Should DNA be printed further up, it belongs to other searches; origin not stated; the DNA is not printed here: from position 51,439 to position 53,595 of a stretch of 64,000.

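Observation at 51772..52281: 170-aa mini-intein in the replicative helicase DnaB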

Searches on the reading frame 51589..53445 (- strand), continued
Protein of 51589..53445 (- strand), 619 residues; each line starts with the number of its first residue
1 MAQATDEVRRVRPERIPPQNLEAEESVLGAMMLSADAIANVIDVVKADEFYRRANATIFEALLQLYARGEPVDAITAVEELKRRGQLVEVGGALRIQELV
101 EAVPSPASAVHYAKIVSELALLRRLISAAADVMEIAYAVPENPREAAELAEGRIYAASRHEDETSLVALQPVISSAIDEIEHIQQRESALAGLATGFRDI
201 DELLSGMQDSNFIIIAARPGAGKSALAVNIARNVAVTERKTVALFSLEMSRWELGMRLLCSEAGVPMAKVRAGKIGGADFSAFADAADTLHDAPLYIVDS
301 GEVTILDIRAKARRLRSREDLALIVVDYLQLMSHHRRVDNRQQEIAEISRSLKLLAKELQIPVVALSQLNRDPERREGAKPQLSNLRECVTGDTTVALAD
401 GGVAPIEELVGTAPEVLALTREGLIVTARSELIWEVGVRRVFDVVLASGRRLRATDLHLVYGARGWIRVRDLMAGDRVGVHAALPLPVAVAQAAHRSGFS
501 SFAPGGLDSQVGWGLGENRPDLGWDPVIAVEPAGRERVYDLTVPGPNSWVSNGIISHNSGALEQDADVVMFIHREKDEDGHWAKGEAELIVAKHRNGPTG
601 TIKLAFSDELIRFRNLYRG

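Call 17: find_homologous_proteins(query=window:51589-53445:-, max_evalue=1e-30)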
Query window:51589-53445:- (619 aa): 7990 proteins with E <= 1e-30 among 8000 candidates; the best 120 are listed.
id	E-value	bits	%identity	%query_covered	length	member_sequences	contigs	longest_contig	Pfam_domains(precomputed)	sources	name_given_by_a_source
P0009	0.0e+0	1234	93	100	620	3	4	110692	PF03796.22,PF00772.27,PF13481.13,PF14890.12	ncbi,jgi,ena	-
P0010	0.0e+0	1167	89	100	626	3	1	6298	PF03796.22,PF00772.27,PF13481.13,PF14890.12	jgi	jgi:replicative DNA helicase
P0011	0.0e+0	1109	83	100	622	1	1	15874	PF03796.22,PF00772.27,PF13481.13,PF14890.12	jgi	jgi:replicative DNA helicase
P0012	6.1e-290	981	78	79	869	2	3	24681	PF03796.22,PF14528.12,PF00772.27,PF13481.13,PF14890.12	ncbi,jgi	-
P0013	1.7e-287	973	79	80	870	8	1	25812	PF03796.22,PF14528.12,PF00772.27,PF13481.13,PF14890.12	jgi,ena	-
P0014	1.3e-237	808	86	63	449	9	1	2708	PF03796.22,PF00772.27,PF13481.13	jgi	jgi:replicative DNA helicase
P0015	2.1e-237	808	86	63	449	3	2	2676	PF03796.22,PF00772.27,PF13481.13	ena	-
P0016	6.2e-235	799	85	63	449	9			PF03796.22,PF00772.27,PF13481.13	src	-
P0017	1.7e-231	788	64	79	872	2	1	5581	PF03796.22,PF14528.12,PF00772.27,PF13481.13,PF14890.12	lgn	-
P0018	1.9e-231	788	66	79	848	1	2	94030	PF03796.22,PF14528.12,PF00772.27,PF13481.13,PF14890.12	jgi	jgi:replicative DNA helicase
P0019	8.7e-231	786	83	63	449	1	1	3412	PF03796.22,PF00772.27,PF13481.13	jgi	jgi:replicative DNA helicase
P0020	1.0e-229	782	85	63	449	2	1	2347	PF03796.22,PF00772.27,PF13481.13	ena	-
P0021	2.6e-228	778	64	78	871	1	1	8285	PF03796.22,PF14528.12,PF00772.27,PF13481.13,PF14890.12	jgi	jgi:replicative DNA helicase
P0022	3.5e-228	777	64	79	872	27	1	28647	PF03796.22,PF14528.12,PF00772.27,PF13481.13,PF14890.12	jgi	jgi:replicative DNA helicase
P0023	1.1e-225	769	63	79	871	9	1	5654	PF03796.22,PF14528.12,PF00772.27,PF13481.13,PF14890.12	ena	-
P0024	4.3e-225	767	62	79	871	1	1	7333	PF03796.22,PF14528.12,PF00772.27,PF13481.13,PF14890.12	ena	-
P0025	1.6e-224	765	63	79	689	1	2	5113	PF03796.22,PF00772.27,PF13481.13,PF14890.12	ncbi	-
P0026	3.8e-223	761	63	79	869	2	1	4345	PF03796.22,PF14528.12,PF00772.27,PF13481.13,PF14890.12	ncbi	-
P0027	1.2e-222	759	63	79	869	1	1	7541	PF03796.22,PF14528.12,PF00772.27,PF13481.13,PF14890.12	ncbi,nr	ncbi:MAG TPA: replicative DNA helicase [Actinomycetota bacterium]|nr:replicative DNA helicase [Actin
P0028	4.8e-221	754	63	79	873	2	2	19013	PF03796.22,PF14528.12,PF00772.27,PF13481.13,PF14890.12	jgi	jgi:replicative DNA helicase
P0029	1.3e-220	752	62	78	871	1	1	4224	PF03796.22,PF14528.12,PF00772.27,PF13481.13,PF14890.12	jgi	jgi:replicative DNA helicase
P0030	1.7e-220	752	63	78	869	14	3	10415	PF03796.22,PF14528.12,PF00772.27,PF13481.13,PF14890.12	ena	-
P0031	1.4e-218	745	62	79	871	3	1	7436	PF03796.22,PF14528.12,PF00772.27,PF13481.13,PF14890.12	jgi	-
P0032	1.7e-218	745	61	79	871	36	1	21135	PF03796.22,PF14528.12,PF00772.27,PF13481.13,PF14890.12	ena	-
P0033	1.8e-218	745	57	100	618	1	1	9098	PF03796.22,PF00772.27,PF13481.13,PF14890.12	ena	-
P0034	6.3e-218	743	60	79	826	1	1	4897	PF03796.22,PF14528.12,PF00772.27,PF13481.13,PF14890.12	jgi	jgi:replicative DNA helicase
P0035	1.1e-215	736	60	79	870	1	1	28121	PF03796.22,PF14528.12,PF00772.27,PF13481.13,PF14890.12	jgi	jgi:replicative DNA helicase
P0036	2.8e-215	735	57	100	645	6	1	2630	PF03796.22,PF00772.27,PF13481.13,PF14890.12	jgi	jgi:replicative DNA helicase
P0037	3.6e-215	734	58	83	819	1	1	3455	PF03796.22,PF14528.12,PF00772.27,PF13481.13,PF14890.12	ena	-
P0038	1.1e-214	733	60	79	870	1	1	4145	PF03796.22,PF14528.12,PF00772.27,PF13481.13,PF14890.12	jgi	-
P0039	3.2e-214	731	61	79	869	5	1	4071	PF03796.22,PF14528.12,PF00772.27,PF13481.13,PF14890.12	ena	-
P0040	8.4e-214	730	60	79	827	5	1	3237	PF03796.22,PF14528.12,PF00772.27,PF13481.13,PF14890.12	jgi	jgi:replicative DNA helicase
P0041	3.3e-213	728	55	100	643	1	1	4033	PF03796.22,PF00772.27,PF13481.13,PF14890.12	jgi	jgi:replicative DNA helicase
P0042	5.7e-213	727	60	79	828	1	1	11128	PF03796.22,PF14528.12,PF00772.27,PF13481.13,PF14890.12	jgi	jgi:replicative DNA helicase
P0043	9.1e-212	723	62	74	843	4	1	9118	PF03796.22,PF14528.12,PF00772.27,PF13481.13,PF14890.12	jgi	jgi:replicative DNA helicase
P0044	1.1e-211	723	54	100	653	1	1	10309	PF03796.22,PF00772.27,PF13481.13,PF14890.12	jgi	jgi:replicative DNA helicase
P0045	1.2e-211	723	60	79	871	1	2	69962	PF03796.22,PF14528.12,PF00772.27,PF13481.13,PF14890.12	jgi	jgi:replicative DNA helicase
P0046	1.5e-211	722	60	79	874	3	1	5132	PF03796.22,PF14528.12,PF00772.27,PF13481.13,PF14890.12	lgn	-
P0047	6.2e-211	720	60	79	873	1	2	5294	PF03796.22,PF14528.12,PF00772.27,PF13481.13,PF14890.12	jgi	jgi:replicative DNA helicase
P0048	3.8e-210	718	59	77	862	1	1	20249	PF03796.22,PF14528.12,PF00772.27,PF13481.13,PF14890.12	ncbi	-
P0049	2.7e-209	715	60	76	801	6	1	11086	PF03796.22,PF14528.12,PF00772.27,PF13481.13,PF14890.12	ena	-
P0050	5.5e-208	711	57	79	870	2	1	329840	PF03796.22,PF14528.12,PF00772.27,PF13481.13,PF14890.12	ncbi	ncbi:MAG: replicative DNA helicase [Actinomycetota bacterium]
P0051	8.2e-206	703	60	74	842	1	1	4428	PF03796.22,PF14528.12,PF00772.27,PF13481.13,PF14890.12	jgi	jgi:replicative DNA helicase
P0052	1.6e-205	702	59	79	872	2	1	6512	PF03796.22,PF14528.12,PF00772.27,PF13481.13,PF14890.12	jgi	jgi:replicative DNA helicase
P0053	1.1e-204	700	60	79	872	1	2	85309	PF03796.22,PF14528.12,PF00772.27,PF13481.13,PF14890.12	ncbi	ncbi:MAG: replicative DNA helicase [Actinomycetota bacterium]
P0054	6.5e-204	697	59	79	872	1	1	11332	PF03796.22,PF14528.12,PF00772.27,PF13481.13,PF14890.12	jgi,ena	jgi:replicative DNA helicase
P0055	6.0e-203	694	57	79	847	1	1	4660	PF03796.22,PF14528.12,PF00772.27,PF13481.13,PF14890.12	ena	-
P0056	6.3e-203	694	59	79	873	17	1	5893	PF03796.22,PF14528.12,PF00772.27,PF13481.13,PF14890.12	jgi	jgi:replicative DNA helicase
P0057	9.2e-203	693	61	74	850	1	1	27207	PF03796.22,PF14528.12,PF00772.27,PF13481.13,PF14890.12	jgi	jgi:replicative DNA helicase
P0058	2.3e-202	692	62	74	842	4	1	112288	PF03796.22,PF14528.12,PF00772.27,PF13481.13,PF14890.12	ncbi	-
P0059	7.3e-202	690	60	79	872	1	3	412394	PF03796.22,PF14528.12,PF00772.27,PF13481.13,PF14890.12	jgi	jgi:replicative DNA helicase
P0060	9.3e-202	690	57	79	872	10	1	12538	PF03796.22,PF14528.12,PF00772.27,PF13481.13,PF14890.12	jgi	jgi:replicative DNA helicase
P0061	1.5e-201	689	57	79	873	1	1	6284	PF03796.22,PF14528.12,PF00772.27,PF13481.13,PF14890.12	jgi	-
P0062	3.5e-201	688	61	74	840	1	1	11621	PF03796.22,PF14528.12,PF00772.27,PF13481.13,PF14890.12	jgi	jgi:replicative DNA helicase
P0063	5.3e-201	687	58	79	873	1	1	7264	PF03796.22,PF14528.12,PF00772.27,PF13481.13,PF14890.12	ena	-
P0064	8.7e-201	687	57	79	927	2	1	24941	PF03796.22,PF14528.12,PF00772.27,PF13481.13,PF14890.12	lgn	-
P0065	1.2e-200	686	58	79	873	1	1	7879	PF03796.22,PF14528.12,PF00772.27,PF13481.13,PF14890.12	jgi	-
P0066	1.6e-200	686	59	79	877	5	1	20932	PF03796.22,PF14528.12,PF00772.27,PF13481.13,PF14890.12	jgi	jgi:replicative DNA helicase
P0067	1.9e-199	682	57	79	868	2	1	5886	PF03796.22,PF14528.12,PF00772.27,PF13481.13,PF14890.12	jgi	jgi:replicative DNA helicase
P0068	2.1e-199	682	58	79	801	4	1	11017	PF03796.22,PF14528.12,PF00772.27,PF13481.13,PF14890.12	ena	-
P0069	3.7e-199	681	59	75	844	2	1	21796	PF03796.22,PF14528.12,PF00772.27,PF13481.13,PF14890.12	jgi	jgi:replicative DNA helicase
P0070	7.8e-199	680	57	74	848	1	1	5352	PF03796.22,PF14528.12,PF00772.27,PF13481.13,PF14890.12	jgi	jgi:replicative DNA helicase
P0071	4.9e-198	678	57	79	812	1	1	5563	PF03796.22,PF14528.12,PF00772.27,PF13481.13,PF14890.12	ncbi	ncbi:MAG: replicative DNA helicase [Actinomycetota bacterium]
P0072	1.3e-197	676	57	79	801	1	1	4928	PF03796.22,PF14528.12,PF00772.27,PF13481.13,PF14890.12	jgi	jgi:replicative DNA helicase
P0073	1.3e-197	676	59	75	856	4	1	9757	PF03796.22,PF14528.12,PF00772.27,PF13481.13,PF14890.12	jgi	jgi:replicative DNA helicase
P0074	4.9e-197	674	58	79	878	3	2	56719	PF03796.22,PF14528.12,PF00772.27,PF13481.13,PF14890.12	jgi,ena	jgi:replicative DNA helicase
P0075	1.1e-196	673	58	79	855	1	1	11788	PF03796.22,PF14528.12,PF00772.27,PF13481.13,PF14890.12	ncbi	ncbi:MAG TPA: replicative DNA helicase, partial [Actinomycetota bacterium]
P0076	1.8e-196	673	58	79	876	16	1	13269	PF03796.22,PF14528.12,PF00772.27,PF13481.13,PF14890.12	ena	-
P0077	3.7e-196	671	58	77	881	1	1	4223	PF03796.22,PF14528.12,PF00772.27,PF13481.13,PF14890.12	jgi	jgi:replicative DNA helicase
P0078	1.1e-195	670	57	79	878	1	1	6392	PF03796.22,PF14528.12,PF00772.27,PF13481.13,PF14890.12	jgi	jgi:replicative DNA helicase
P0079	2.0e-195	669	55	97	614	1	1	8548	PF03796.22,PF00772.27,PF13481.13,PF14890.12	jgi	jgi:replicative DNA helicase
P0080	1.3e-194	666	57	78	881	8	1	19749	PF03796.22,PF14528.12,PF00772.27,PF13481.13,PF14890.12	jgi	jgi:replicative DNA helicase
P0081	2.0e-194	666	60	74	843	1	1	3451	PF06745.20,PF03796.22,PF14528.12,PF00772.27,PF13481.13,PF14890.12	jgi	jgi:replicative DNA helicase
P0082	1.4e-193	663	57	79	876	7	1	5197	PF03796.22,PF14528.12,PF00772.27,PF13481.13,PF14890.12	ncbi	-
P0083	1.7e-193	663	54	95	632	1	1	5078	PF03796.22,PF00772.27,PF13481.13,PF14890.12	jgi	jgi:replicative DNA helicase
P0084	1.8e-193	663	56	74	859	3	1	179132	PF03796.22,PF14528.12,PF00772.27,PF13481.13,PF14890.12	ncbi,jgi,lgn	-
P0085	6.9e-193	661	56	79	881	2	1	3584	PF03796.22,PF14528.12,PF00772.27,PF13481.13,PF14890.12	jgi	jgi:replicative DNA helicase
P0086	3.3e-192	658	57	77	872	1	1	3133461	PF03796.22,PF14528.12,PF00772.27,PF13481.13,PF14890.12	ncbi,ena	-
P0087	2.6e-191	655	58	74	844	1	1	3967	PF03796.22,PF14528.12,PF00772.27,PF13481.13,PF14890.12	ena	-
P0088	5.1e-191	654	58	77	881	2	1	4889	PF03796.22,PF14528.12,PF00772.27,PF13481.13,PF14890.12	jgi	jgi:replicative DNA helicase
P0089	1.1e-190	653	54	79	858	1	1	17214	PF03796.22,PF14528.12,PF00772.27,PF13481.13,PF14890.12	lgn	-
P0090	9.6e-189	647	58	74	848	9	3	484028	PF03796.22,PF14528.12,PF00772.27,PF13481.13,PF14890.12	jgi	jgi:replicative DNA helicase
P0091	3.1e-187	642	57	79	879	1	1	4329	PF03796.22,PF14528.12,PF00772.27,PF13481.13,PF14890.12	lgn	-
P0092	5.7e-185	635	61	79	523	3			PF03796.22,PF00772.27,PF13481.13,PF14890.12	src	-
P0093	1.1e-180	620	63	74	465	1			PF03796.22,PF00772.27,PF13481.13,PF14890.12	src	-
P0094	8.8e-177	607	62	75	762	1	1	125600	PF03796.22,PF14528.12,PF00772.27,PF13481.13,PF14890.12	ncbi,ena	-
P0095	1.4e-175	604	66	64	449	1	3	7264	PF03796.22,PF00772.27,PF13481.13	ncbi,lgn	-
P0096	1.9e-174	600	65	63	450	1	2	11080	PF03796.22,PF00772.27,PF13481.13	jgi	jgi:replicative DNA helicase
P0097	2.6e-174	599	65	63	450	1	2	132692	PF03796.22,PF00772.27,PF13481.13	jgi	jgi:replicative DNA helicase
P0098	6.1e-174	598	67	63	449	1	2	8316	PF03796.22,PF00772.27,PF13481.13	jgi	jgi:replicative DNA helicase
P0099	3.7e-173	596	66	63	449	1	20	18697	PF03796.22,PF00772.27,PF13481.13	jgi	jgi:replicative DNA helicase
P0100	4.0e-173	595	61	69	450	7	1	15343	PF03796.22,PF00772.27,PF13481.13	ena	-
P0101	6.1e-173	595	66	63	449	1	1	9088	PF03796.22,PF00772.27,PF13481.13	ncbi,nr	ncbi:MAG TPA: replicative DNA helicase [Actinomycetota bacterium]|nr:replicative DNA helicase [Actin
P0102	9.1e-173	594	66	63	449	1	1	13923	PF03796.22,PF00772.27,PF13481.13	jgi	jgi:replicative DNA helicase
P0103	9.8e-173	594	66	63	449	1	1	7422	PF03796.22,PF00772.27,PF13481.13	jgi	jgi:replicative DNA helicase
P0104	1.9e-172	593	64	64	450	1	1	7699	PF03796.22,PF00772.27,PF13481.13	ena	-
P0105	3.0e-172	593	61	66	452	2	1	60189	PF03796.22,PF00772.27,PF13481.13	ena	-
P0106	3.2e-172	592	64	64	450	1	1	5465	PF03796.22,PF00772.27,PF13481.13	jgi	-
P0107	3.4e-172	592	64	63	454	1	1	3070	PF03796.22,PF00772.27,PF13481.13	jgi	jgi:replicative DNA helicase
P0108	4.2e-172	592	66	63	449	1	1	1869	PF03796.22,PF00772.27,PF13481.13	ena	-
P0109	5.3e-172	592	64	64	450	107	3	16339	PF03796.22,PF00772.27,PF13481.13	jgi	jgi:replicative DNA helicase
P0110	8.3e-172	591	61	68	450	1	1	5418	PF03796.22,PF00772.27,PF13481.13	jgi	-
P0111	1.3e-171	590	64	63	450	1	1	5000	PF03796.22,PF00772.27,PF13481.13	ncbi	ncbi:MAG: replicative DNA helicase [Candidatus Velamenicoccus archaeovorus]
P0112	1.3e-171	590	66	63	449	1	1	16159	PF03796.22,PF00772.27,PF13481.13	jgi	jgi:replicative DNA helicase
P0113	1.9e-171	590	66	63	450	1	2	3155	PF03796.22,PF00772.27,PF13481.13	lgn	-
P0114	2.5e-171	589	61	66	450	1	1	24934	PF03796.22,PF00772.27,PF13481.13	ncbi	-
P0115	2.8e-171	589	65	63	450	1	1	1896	PF03796.22,PF00772.27,PF13481.13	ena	-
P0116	3.1e-171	589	65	63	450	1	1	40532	PF03796.22,PF00772.27,PF13481.13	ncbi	ncbi:MAG: replicative DNA helicase [Actinomycetota bacterium]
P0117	3.7e-171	589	65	63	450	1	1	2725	PF03796.22,PF00772.27,PF13481.13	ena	-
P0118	4.6e-171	589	65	63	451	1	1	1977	PF03796.22,PF00772.27,PF13481.13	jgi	jgi:replicative DNA helicase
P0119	5.0e-171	588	60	69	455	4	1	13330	PF03796.22,PF00772.27,PF13481.13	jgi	jgi:replicative DNA helicase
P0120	5.1e-171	588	65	63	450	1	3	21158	PF03796.22,PF00772.27,PF13481.13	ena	-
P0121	5.1e-171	588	65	63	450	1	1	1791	PF03796.22,PF00772.27,PF13481.13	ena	-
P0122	5.6e-171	588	65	63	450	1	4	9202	PF03796.22,PF00772.27,PF13481.13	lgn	-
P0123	6.0e-171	588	65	63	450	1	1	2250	PF03796.22,PF00772.27,PF13481.13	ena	-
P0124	6.0e-171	588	64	64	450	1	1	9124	PF03796.22,PF00772.27,PF13481.13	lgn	-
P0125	7.2e-171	588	65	63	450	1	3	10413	PF03796.22,PF00772.27,PF13481.13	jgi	-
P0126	7.2e-171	588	63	63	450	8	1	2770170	PF03796.22,PF00772.27,PF13481.13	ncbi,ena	-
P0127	8.2e-171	588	65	63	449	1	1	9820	PF03796.22,PF00772.27,PF13481.13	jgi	jgi:replicative DNA helicase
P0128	8.4e-171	588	65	63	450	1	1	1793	PF03796.22,PF00772.27,PF13481.13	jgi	-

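Call 29: find_encoding_contigs(protein=P0009, flank=4000, max_places=3)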
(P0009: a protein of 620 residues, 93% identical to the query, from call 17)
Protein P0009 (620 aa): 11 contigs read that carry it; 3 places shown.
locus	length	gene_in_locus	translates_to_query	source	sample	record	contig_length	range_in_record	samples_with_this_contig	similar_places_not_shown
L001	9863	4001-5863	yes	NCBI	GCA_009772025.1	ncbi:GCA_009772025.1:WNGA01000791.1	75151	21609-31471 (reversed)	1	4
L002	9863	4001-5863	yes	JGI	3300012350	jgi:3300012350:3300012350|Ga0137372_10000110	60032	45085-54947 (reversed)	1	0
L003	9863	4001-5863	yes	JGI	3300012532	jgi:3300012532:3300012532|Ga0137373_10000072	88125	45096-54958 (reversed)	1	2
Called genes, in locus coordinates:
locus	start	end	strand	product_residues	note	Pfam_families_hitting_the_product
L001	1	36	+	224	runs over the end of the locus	PF09335:VTT_dom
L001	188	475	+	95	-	PF01250:Ribosomal_S6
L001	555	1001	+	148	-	PF00436:SSB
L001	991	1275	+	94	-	PF01084:Ribosomal_S18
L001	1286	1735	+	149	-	PF01281:Ribosomal_L9_N, PF03948:Ribosomal_L9_C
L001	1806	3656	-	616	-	PF19830:DUF6311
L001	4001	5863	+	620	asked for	PF00772:DnaB, PF03796:DnaB_C, PF13481:AAA_25, PF14890:Intein_splicing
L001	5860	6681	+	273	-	PF00730:HhH-GPD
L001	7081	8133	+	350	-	PF02885:Glycos_trans_3N, PF00591:Glycos_transf_3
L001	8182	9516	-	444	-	PF03721:UDPG_MGDP_dh_N, PF03807:F420_oxidored (faint), PF00984:UDPG_MGDP_dh, PF03720:UDPG_MGDP_dh_C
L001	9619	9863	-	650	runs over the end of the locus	PF11997:DUF3492, PF13439:Glyco_transf_4 (faint), PF00534:Glycos_transf_1, PF13692:Glyco_trans_1_4, PF02985:HEAT (faint), PF13646:HEAT_2 (weak)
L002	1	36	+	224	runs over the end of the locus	PF09335:VTT_dom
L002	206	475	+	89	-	PF01250:Ribosomal_S6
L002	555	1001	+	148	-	PF00436:SSB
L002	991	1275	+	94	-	PF01084:Ribosomal_S18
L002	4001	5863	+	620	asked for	PF00772:DnaB, PF03796:DnaB_C, PF13481:AAA_25, PF14890:Intein_splicing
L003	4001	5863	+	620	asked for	PF00772:DnaB, PF03796:DnaB_C, PF13481:AAA_25, PF14890:Intein_splicing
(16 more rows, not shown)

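Call 30: find_encoding_contigs(protein=P0012, flank=4000, max_places=2)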
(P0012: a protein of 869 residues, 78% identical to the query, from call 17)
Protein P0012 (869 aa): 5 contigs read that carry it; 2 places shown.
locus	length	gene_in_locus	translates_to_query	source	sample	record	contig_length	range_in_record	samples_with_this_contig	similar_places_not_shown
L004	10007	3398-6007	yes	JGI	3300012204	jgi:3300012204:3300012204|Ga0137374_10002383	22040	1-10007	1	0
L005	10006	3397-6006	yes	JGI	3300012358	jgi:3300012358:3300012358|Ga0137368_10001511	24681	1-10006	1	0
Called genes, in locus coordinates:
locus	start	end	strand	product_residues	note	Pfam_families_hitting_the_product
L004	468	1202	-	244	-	PF00753:Lactamase_B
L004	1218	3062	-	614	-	PF19830:DUF6311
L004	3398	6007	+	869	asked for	PF00772:DnaB, PF13481:AAA_25, PF03796:DnaB_C, PF14890:Intein_splicing, PF14528:LAGLIDADG_3, PF03796:DnaB_C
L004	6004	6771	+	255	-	PF00730:HhH-GPD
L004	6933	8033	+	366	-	PF02885:Glycos_trans_3N, PF00591:Glycos_transf_3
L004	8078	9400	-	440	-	PF03446:NAD_binding_2 (faint), PF03721:UDPG_MGDP_dh_N, PF03807:F420_oxidored (faint), PF00984:UDPG_MGDP_dh, PF03720:UDPG_MGDP_dh_C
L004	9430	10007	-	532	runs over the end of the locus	-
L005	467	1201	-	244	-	PF00753:Lactamase_B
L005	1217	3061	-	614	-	PF19830:DUF6311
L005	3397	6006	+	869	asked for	PF00772:DnaB, PF13481:AAA_25, PF03796:DnaB_C, PF14890:Intein_splicing, PF14528:LAGLIDADG_3, PF03796:DnaB_C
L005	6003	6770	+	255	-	PF00730:HhH-GPD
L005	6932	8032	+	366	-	PF02885:Glycos_trans_3N, PF00591:Glycos_transf_3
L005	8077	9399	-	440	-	PF03446:NAD_binding_2 (faint), PF03721:UDPG_MGDP_dh_N, PF03807:F420_oxidored (faint), PF00984:UDPG_MGDP_dh, PF03720:UDPG_MGDP_dh_C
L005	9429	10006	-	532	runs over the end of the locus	-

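Call 31: find_encoding_contigs(protein=P0015, flank=4000, max_places=2)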
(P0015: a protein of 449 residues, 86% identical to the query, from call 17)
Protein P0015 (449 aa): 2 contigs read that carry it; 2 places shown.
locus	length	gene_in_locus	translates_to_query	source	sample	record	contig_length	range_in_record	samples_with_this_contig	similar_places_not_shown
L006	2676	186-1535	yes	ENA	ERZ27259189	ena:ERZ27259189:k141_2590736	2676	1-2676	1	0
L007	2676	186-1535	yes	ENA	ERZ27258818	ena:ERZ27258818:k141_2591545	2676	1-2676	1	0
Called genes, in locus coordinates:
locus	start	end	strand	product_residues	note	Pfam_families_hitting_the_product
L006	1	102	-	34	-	?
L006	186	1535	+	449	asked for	PF00772:DnaB, PF13481:AAA_25, PF03796:DnaB_C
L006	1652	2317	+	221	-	PF00730:HhH-GPD, PF10576:EndIII_4Fe-2S (faint)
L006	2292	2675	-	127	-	?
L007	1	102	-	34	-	?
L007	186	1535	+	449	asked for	PF00772:DnaB, PF13481:AAA_25, PF03796:DnaB_C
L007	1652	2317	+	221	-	PF00730:HhH-GPD, PF10576:EndIII_4Fe-2S (faint)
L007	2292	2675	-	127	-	?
